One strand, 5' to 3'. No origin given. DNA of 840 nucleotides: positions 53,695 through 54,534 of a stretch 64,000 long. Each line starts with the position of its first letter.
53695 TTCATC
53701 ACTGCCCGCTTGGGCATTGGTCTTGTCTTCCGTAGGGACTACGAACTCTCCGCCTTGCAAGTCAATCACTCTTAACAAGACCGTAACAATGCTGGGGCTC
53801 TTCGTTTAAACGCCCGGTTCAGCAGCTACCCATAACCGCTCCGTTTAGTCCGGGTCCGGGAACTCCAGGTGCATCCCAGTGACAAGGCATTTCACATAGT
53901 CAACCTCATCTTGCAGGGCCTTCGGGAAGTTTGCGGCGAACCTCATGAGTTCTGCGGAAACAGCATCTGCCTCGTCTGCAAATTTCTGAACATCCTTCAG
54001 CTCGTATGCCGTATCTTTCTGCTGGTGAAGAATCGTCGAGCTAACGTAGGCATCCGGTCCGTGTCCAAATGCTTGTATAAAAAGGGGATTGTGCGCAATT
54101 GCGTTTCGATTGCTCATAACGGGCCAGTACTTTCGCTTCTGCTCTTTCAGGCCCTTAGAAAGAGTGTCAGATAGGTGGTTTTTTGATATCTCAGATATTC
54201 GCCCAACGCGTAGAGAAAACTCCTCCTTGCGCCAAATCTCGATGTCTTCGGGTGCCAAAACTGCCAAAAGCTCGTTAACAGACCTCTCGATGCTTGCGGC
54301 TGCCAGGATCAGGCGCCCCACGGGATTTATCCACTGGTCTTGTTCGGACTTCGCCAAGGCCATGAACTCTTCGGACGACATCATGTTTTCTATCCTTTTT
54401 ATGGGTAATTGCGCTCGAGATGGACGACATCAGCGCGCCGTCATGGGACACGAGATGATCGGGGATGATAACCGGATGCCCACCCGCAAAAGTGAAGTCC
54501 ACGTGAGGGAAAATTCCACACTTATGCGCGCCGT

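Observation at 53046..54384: Two adjacent, divergent proteins that each carry an RNxIAH (HEPN Rx4H) motif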

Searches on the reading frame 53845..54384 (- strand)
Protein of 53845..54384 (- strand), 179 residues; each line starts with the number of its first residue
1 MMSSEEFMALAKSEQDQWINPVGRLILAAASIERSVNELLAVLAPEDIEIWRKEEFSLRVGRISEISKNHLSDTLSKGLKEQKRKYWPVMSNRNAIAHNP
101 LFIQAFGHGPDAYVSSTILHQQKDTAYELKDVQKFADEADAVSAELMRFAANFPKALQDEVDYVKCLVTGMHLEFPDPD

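Call 3: search_protein_families(library=pfam, proteins=[window:53845-54384:-], max_evalue=1)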
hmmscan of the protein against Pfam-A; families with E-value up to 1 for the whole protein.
window:53845-54384:- (179 aa): 0 families

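Call 4: search_protein_families(library=padloc, proteins=[window:53845-54384:-], max_evalue=1)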
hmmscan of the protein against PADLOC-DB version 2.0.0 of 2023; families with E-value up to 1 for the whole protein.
window:53845-54384:- (179 aa): 0 families

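Call 5: search_protein_families(library=ncbifam, proteins=[window:53845-54384:-], max_evalue=1)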
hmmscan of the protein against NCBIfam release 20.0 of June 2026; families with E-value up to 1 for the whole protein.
window:53845-54384:- (179 aa): 0 families

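Call 7: find_homologous_proteins(query=window:53845-54384:-, max_evalue=0.01)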
Query window:53845-54384:- (179 aa): 23 proteins with E <= 0.01 among 143 candidates.
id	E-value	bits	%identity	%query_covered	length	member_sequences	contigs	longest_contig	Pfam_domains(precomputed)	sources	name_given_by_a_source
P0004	1.9e-112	391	99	100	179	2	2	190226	-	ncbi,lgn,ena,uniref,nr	ncbi:hypothetical protein [Achromobacter marplatensis]|uniref:hypothetical protein n=1 Tax=Achromoba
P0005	1.0e-86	307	79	99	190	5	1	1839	-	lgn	-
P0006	1.4e-86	307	80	97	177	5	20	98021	-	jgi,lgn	jgi:hypothetical protein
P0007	8.3e-85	301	77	99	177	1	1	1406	-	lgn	-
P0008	5.0e-84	299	77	99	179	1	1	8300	-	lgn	-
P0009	1.6e-80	287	75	98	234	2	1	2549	-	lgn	-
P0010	1.1e-79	285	74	99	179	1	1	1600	-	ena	-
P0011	2.5e-79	283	73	97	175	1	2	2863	-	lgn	-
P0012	5.9e-77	276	70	98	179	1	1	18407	-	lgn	-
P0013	6.5e-77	276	74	96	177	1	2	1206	-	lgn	-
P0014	1.9e-75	271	71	99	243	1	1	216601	-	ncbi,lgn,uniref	ncbi:hypothetical protein LJR118_006575 [Acidovorax sp. LjRoot118]|uniref:hypothetical protein n=1 T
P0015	3.0e-74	267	74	97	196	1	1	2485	-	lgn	-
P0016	3.1e-71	257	66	99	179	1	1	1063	-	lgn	-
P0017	4.5e-66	240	66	97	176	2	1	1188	-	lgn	-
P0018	1.2e-65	239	65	97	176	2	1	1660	-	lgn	-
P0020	1.2e-62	229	63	97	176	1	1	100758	-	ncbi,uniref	ncbi:hypothetical protein [Paraburkholderia aromaticivorans]|uniref:hypothetical protein n=1 Tax=Par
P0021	3.7e-61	224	63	97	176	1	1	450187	-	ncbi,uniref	ncbi:hypothetical protein [Paraburkholderia sp. DGU8]|uniref:hypothetical protein n=1 Tax=Paraburkho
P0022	1.1e-59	219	60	96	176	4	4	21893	-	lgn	-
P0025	7.0e-55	204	58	98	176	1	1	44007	-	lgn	-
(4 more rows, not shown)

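Call 13: search_solved_structures(query=A1, max_evalue=10, show_alignments=3)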
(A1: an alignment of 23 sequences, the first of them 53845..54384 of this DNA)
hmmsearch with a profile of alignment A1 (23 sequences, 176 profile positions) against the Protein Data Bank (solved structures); distinct sequences matched with E-value up to 10: 4.
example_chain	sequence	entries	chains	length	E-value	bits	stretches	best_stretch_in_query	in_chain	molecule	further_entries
4n3z_A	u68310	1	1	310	0.57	13.4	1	137-174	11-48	Rab5 GDP/GTP exchange factor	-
4q9u_A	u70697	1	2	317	0.6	13.4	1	137-174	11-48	Rab5 GDP/GTP exchange factor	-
2ot3_A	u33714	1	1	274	0.61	13.3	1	137-174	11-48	Rab5 GDP/GTP exchange factor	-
1txu_A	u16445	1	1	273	0.82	12.9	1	137-174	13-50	Rab5 GDP/GTP exchange factor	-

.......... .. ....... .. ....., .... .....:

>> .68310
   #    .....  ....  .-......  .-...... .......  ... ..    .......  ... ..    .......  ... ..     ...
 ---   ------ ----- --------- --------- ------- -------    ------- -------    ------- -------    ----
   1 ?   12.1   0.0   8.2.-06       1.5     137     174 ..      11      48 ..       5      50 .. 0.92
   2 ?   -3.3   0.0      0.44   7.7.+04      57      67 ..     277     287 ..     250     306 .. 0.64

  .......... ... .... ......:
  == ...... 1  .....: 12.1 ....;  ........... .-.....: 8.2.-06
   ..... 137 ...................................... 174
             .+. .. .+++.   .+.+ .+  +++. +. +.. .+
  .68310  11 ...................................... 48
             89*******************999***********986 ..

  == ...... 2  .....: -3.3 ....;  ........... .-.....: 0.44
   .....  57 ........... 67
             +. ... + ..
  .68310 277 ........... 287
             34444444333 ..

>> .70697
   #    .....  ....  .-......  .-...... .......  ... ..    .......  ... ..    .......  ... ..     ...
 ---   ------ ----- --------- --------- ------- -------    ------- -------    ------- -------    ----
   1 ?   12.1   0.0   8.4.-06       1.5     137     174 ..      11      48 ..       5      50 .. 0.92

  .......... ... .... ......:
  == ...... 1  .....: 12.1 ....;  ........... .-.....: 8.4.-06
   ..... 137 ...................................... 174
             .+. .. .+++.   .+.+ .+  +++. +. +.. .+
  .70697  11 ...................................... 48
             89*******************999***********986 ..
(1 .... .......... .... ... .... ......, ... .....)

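Call 16: find_encoding_contigs(protein=P0006, flank=8000, max_places=6)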
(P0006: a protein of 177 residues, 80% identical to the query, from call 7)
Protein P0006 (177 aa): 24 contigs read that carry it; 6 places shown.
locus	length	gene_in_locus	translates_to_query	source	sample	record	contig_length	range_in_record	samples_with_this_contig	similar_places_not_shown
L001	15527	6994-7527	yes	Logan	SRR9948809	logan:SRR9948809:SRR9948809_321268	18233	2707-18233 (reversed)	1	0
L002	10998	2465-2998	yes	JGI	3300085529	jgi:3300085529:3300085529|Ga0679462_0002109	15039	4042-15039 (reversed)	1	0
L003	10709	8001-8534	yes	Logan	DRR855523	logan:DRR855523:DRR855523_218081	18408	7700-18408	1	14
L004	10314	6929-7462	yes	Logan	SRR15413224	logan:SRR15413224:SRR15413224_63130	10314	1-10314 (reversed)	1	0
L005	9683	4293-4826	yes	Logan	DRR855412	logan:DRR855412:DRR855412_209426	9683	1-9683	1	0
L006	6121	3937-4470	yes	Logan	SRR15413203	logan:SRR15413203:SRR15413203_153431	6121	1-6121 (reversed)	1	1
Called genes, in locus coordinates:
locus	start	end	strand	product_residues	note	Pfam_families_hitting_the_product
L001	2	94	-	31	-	?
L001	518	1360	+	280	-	-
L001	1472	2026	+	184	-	-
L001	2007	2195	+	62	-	-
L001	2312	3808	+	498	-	-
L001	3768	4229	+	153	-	-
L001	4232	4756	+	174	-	PF13238:AAA_18 (weak), PF13207:AAA_17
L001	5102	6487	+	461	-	-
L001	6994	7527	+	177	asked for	-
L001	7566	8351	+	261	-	PF13365:Trypsin_2 (weak)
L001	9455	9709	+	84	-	-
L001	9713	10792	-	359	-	PF13565:HTH_32, PF00665:rve, PF13683:rve_3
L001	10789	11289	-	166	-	PF01527:HTH_Tnp_1 (weak)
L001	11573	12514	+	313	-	PF00589:Phage_integrase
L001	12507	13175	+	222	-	PF02899:Phage_int_SAM_1 (weak), PF13495:Phage_int_SAM_4 (faint), PF00589:Phage_integrase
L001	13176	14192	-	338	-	PF02899:Phage_int_SAM_1, PF13102:Phage_int_SAM_5 (weak), PF00589:Phage_integrase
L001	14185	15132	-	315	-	PF00589:Phage_integrase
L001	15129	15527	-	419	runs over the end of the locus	PF02899:Phage_int_SAM_1 (faint), PF00589:Phage_integrase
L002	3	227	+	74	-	?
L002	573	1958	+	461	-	-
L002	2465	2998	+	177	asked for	-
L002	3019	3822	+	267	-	PF13365:Trypsin_2 (weak)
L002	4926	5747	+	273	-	-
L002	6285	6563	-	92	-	-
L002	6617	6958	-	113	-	-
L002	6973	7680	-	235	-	PF02586:SRAP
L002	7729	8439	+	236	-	-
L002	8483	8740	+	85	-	-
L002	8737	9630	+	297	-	PF01068:DNA_ligase_A_M, PF04679:DNA_ligase_A_C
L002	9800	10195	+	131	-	-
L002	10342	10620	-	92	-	-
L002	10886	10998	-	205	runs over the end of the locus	-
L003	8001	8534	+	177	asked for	-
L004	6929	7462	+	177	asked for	-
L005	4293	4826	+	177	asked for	-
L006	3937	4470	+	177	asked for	-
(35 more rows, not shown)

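Call 17: find_encoding_contigs(protein=P0014, flank=8000, max_places=3)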
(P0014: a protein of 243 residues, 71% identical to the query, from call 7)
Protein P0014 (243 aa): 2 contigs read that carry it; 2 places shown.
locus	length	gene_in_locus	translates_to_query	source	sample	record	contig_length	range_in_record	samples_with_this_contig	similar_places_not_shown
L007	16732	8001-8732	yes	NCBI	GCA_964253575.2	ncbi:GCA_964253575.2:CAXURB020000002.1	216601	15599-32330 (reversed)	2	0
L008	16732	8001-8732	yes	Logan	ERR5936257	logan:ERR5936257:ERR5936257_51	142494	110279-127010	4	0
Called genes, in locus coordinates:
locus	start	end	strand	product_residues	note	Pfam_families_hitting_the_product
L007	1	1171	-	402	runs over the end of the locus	PF06666:DUF1173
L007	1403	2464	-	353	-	PF07042:TrfA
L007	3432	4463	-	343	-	PF02195:ParB_N (faint), PF17762:HTH_ParB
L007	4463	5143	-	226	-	PF01656:CbiA, PF09140:MipZ (weak), PF10609:ParA (weak), PF13614:AAA_31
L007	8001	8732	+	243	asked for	-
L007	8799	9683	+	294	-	-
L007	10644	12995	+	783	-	PF12482:DUF3701, PF00589:Phage_integrase (weak)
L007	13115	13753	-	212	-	-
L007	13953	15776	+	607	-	-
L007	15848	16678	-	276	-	PF12281:NTP_transf_8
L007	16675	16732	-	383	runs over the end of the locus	-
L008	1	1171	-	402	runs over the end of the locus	PF06666:DUF1173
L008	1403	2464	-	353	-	PF07042:TrfA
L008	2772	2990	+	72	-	-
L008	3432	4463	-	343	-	PF02195:ParB_N (faint), PF17762:HTH_ParB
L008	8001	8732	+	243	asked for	-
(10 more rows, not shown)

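Call 18: find_encoding_contigs(protein=P0020, flank=8000, max_places=3)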
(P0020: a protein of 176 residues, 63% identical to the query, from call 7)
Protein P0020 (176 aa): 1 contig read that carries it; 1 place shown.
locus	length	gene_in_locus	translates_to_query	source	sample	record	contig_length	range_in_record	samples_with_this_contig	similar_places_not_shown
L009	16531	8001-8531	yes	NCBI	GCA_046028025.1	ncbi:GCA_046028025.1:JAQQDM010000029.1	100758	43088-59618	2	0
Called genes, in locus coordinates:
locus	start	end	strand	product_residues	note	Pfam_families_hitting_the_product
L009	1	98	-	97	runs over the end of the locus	-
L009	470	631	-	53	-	-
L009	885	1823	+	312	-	PF01488:Shikimate_DH (faint), PF03446:NAD_binding_2 (weak), PF03807:F420_oxidored, PF10727:Rossmann-like, PF10728:DUF2520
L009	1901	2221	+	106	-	PF07110:EthD (weak)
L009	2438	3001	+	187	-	PF02325:CCB3_YggT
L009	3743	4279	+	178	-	-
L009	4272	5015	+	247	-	-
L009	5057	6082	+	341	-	PF13391:HNH_2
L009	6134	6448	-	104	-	-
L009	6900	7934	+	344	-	-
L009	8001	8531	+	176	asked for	-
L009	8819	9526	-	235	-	-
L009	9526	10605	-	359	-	PF04055:Radical_SAM, PF13186:SPASM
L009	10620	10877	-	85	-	-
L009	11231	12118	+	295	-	-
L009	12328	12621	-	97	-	-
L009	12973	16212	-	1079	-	PF02399:Herpes_ori_bp, PF04851:ResIII (faint), PF13604:AAA_30 (faint)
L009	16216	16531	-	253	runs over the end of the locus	-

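Call 19: find_encoding_contigs(protein=P0021, flank=8000, max_places=3)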
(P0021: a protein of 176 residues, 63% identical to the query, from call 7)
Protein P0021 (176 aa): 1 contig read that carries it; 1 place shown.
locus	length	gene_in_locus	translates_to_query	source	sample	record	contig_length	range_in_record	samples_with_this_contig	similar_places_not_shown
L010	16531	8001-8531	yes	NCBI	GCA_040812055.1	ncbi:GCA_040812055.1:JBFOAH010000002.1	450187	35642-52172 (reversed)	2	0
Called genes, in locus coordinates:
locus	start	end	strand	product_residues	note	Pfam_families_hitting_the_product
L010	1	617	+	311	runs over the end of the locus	PF03446:NAD_binding_2 (weak), PF03807:F420_oxidored, PF10727:Rossmann-like, PF10728:DUF2520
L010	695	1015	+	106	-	PF07110:EthD (weak)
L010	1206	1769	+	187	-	PF02325:CCB3_YggT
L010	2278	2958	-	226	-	-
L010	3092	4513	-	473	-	-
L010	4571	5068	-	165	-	-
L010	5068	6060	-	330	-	PF18144:SMODS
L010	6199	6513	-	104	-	-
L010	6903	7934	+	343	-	-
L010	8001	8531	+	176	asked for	-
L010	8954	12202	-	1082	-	PF02399:Herpes_ori_bp, PF04851:ResIII (weak), PF13604:AAA_30 (weak)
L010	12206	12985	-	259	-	-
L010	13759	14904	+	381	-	PF00589:Phage_integrase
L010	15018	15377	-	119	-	-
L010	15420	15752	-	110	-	-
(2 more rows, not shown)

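Call 20: predict_structure(alignment_id=A1)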
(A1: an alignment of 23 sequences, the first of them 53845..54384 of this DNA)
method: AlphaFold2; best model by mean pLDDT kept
length: 179 residues; sequences in the alignment: 23
mean_pLDDT: 92.6   pTM: 0.84
mean pLDDT of the five models: 92.6, 91.3, 91.1, 90.8, 90.5
residues with pLDDT >= 90: 141; 70-90: 33; 50-70: 4; < 50: 1
segments of 3 or more residues with pLDDT < 50: none
pLDDT, mean of each block of 10 residues (from residue 1): 88 95 98 98 94 96 95 95 98 94 84 90 92 98 99 96 87 66
secondary structure, 60 per line:
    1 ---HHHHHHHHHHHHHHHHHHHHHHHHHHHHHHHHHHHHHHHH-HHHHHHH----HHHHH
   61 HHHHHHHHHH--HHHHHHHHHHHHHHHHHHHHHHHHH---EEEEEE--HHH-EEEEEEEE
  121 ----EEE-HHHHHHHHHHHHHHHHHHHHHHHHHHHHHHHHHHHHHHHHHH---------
elements in order: H4-43 H45-51 H56-70 H73-97 E101-106 E113-120 E125-127 H129-170

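Call 23: fold_search(model_id=the predicted structure, library=pdb)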
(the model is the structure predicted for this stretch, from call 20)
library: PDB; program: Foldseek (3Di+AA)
matches with E <= 10: 255; with E <= 0.001: 0
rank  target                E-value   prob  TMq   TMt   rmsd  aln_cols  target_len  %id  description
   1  3r9v_A                4.3e-01  0.14  0.21  0.20  28.2       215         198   10  Cocrystal Structure of Proteolytically Truncated Form of IpaD from Shigella flexneri Bound to Deoxycholate (released 2011-12-07)
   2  5d80_g                5.1e-01  0.09  0.19  0.16  32.2       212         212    8  Crystal Structure of Yeast V1-ATPase in the Autoinhibited Form (released 2016-06-08)
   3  6h4h_A                7.4e-01  0.08  0.16  0.08  33.8       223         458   10  Usp28 catalytic domain variant E593D in complex with UbPA (released 2019-03-27)
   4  6vq6_H                7.8e-01  0.08  0.18  0.15  27.9       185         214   12  Mammalian V-ATPase from rat brain - composite model of rotational state 1 bound to ADP and SidK (built from focused re (released 2020-03-18)
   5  8cua_A                7.8e-01  0.07  0.17  0.09  24.1       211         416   11  Human excitatory amino acid transporter 3 (EAAT3) with bound potassium in an intermediate outward facing state (released 2023-05-10)
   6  5knc_G                8.2e-01  0.12  0.22  0.21  30.0       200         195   10  Crystal structure of the 3 ADP-bound V1 complex (released 2016-11-02)
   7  8buu_g                8.2e-01  0.10  0.16  0.17  26.0       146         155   10  ARE-ABCF VmlR2 bound to a 70S ribosome (released 2023-04-05)
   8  7nhn_h                8.6e-01  0.06  0.15  0.17  17.9       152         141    9  VgaL, an antibiotic resistance ABCF, in complex with 70S ribosome from Listeria monocytogenes (released 2021-05-05)
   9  8v7q_A                1.0e+00  0.15  0.26  0.25  27.2       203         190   12  IpaD (122-321) Pi-helix Mutant (delta Q148) Apo Structure (released 2024-08-21)
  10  8uxn_A                1.0e+00  0.10  0.23  0.17  26.1       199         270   12  Caulobacter crescentus FljM flagellar filament (symmetrized) (released 2024-06-26)
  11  6xky_A                1.0e+00  0.10  0.24  0.17  26.4       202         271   10  Caulobacter crescentus FljK filament, straightened (released 2020-12-23)
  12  3aon_A                1.1e+00  0.09  0.21  0.20  30.6       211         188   10  Crystal structure of the central axis (NtpD-NtpG) in the catalytic portion of Enterococcus hirae V-type sodium ATPase (released 2011-10-05)
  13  2jaa_A                1.1e+00  0.12  0.23  0.25  25.5       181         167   15  SeMet substituted Shigella Flexneri Ipad (released 2006-11-30)
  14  6xl0_A                1.1e+00  0.10  0.23  0.17  25.8       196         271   11  Caulobacter crescentus FljK filament (released 2020-12-23)
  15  3c98_B                1.1e+00  0.08  0.22  0.17  27.2       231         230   14  Revised structure of the munc18a-syntaxin1 complex (released 2008-03-25)
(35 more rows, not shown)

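Call 36: search_protein_representatives(alignment_id=A1)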
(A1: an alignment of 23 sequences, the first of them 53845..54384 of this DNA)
Query: 23 sequences, 176 profile positions. Proteins with E-value up to 0.001 (for the whole library): 67; up to 1e-10: 3; up to 1e-30: 3. The best 67 are listed.
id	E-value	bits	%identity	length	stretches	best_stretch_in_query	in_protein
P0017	1.4e-91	321.6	-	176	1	1-175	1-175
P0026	2.6e-62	226.3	-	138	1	38-174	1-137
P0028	2.7e-31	125.3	-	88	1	89-176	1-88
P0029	1.6e-10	57.6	-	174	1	13-150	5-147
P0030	2.5e-10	57.0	-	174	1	16-148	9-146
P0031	1.3e-09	54.7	-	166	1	13-147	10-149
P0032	8.2e-09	52.0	-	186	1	13-149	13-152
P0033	1.7e-08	51.0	-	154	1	15-147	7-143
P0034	2.5e-08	50.5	-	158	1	15-147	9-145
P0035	6.0e-08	49.2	-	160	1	15-146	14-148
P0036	7.3e-08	49.0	-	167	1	12-119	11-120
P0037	8.4e-08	48.8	-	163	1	13-147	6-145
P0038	9.4e-08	48.6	-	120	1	71-157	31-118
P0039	1.3e-07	48.1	-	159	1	12-114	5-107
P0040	1.5e-07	47.9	-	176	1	5-146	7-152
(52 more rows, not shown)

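Call 38: search_protein_families(library=pfam, alignment_id=A4, max_evalue=1)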
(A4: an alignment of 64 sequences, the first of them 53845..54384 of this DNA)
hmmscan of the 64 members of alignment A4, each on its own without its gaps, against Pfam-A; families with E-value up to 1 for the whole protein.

A. member 1, window:53845-54384:- (179 aa): 0 families

B. families by the number of members that match (of 64 scanned): 56 families (the first 25 are shown)
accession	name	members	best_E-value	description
PF18730.6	HEPN_Cthe2314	9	0.0038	Cthe_2314-like HEPN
PF09659.15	Cas_Csm6_HEPN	5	0.0023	Cas_Csm6 HEPN domain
PF18735.6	HEPN_RiboL-PSP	4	0.0033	RiboL-PSP-HEPN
PF04003.17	Utp12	3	0.0095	Dip2/Utp12 Family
PF09455.15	Csx1_HEPN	2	0.0078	CRISPR system endoribonuclease Csx1, HEPN domain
PF23279.1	TPR_25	1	5.3e-05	Fungal tetratrico peptide repeats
PF18737.6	HEPN_MAE_28990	1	0.0022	MAE_28990/MAE_18760-like HEPN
PF11620.14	GABP-alpha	1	0.014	GA-binding protein alpha chain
PF07798.16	CCDC90-like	1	0.016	Coiled-coil domain-containing protein 90-like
PF02515.22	CoA_transf_3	1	0.017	CoA-transferase family III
PF13323.11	HPIH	1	0.017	N-terminal domain with HPIH motif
PF21019.4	Spectrin_3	1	0.018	Spectrin-like repeat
PF00789.26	UBX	1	0.021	UBX domain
PF18739.6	HEPN_Apea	1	0.024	Apea-like HEPN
PF00749.27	tRNA-synt_1c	1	0.027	tRNA synthetases class I (E and Q), catalytic domain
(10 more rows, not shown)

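Call 39: search_solved_structures(query=A4, max_evalue=10, show_alignments=5)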
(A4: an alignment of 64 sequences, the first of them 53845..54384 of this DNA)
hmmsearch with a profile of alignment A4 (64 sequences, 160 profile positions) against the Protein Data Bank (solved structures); distinct sequences matched with E-value up to 10: 3.
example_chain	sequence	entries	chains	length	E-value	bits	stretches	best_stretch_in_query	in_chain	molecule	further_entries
8a3k_UNK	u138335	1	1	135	0.066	16.3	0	129-153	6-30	sc-apCC-4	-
2r2v_A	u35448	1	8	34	0.86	12.7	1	129-153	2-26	GCN4 leucine zipper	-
8fjf_A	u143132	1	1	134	1.5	11.9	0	121-143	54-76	H10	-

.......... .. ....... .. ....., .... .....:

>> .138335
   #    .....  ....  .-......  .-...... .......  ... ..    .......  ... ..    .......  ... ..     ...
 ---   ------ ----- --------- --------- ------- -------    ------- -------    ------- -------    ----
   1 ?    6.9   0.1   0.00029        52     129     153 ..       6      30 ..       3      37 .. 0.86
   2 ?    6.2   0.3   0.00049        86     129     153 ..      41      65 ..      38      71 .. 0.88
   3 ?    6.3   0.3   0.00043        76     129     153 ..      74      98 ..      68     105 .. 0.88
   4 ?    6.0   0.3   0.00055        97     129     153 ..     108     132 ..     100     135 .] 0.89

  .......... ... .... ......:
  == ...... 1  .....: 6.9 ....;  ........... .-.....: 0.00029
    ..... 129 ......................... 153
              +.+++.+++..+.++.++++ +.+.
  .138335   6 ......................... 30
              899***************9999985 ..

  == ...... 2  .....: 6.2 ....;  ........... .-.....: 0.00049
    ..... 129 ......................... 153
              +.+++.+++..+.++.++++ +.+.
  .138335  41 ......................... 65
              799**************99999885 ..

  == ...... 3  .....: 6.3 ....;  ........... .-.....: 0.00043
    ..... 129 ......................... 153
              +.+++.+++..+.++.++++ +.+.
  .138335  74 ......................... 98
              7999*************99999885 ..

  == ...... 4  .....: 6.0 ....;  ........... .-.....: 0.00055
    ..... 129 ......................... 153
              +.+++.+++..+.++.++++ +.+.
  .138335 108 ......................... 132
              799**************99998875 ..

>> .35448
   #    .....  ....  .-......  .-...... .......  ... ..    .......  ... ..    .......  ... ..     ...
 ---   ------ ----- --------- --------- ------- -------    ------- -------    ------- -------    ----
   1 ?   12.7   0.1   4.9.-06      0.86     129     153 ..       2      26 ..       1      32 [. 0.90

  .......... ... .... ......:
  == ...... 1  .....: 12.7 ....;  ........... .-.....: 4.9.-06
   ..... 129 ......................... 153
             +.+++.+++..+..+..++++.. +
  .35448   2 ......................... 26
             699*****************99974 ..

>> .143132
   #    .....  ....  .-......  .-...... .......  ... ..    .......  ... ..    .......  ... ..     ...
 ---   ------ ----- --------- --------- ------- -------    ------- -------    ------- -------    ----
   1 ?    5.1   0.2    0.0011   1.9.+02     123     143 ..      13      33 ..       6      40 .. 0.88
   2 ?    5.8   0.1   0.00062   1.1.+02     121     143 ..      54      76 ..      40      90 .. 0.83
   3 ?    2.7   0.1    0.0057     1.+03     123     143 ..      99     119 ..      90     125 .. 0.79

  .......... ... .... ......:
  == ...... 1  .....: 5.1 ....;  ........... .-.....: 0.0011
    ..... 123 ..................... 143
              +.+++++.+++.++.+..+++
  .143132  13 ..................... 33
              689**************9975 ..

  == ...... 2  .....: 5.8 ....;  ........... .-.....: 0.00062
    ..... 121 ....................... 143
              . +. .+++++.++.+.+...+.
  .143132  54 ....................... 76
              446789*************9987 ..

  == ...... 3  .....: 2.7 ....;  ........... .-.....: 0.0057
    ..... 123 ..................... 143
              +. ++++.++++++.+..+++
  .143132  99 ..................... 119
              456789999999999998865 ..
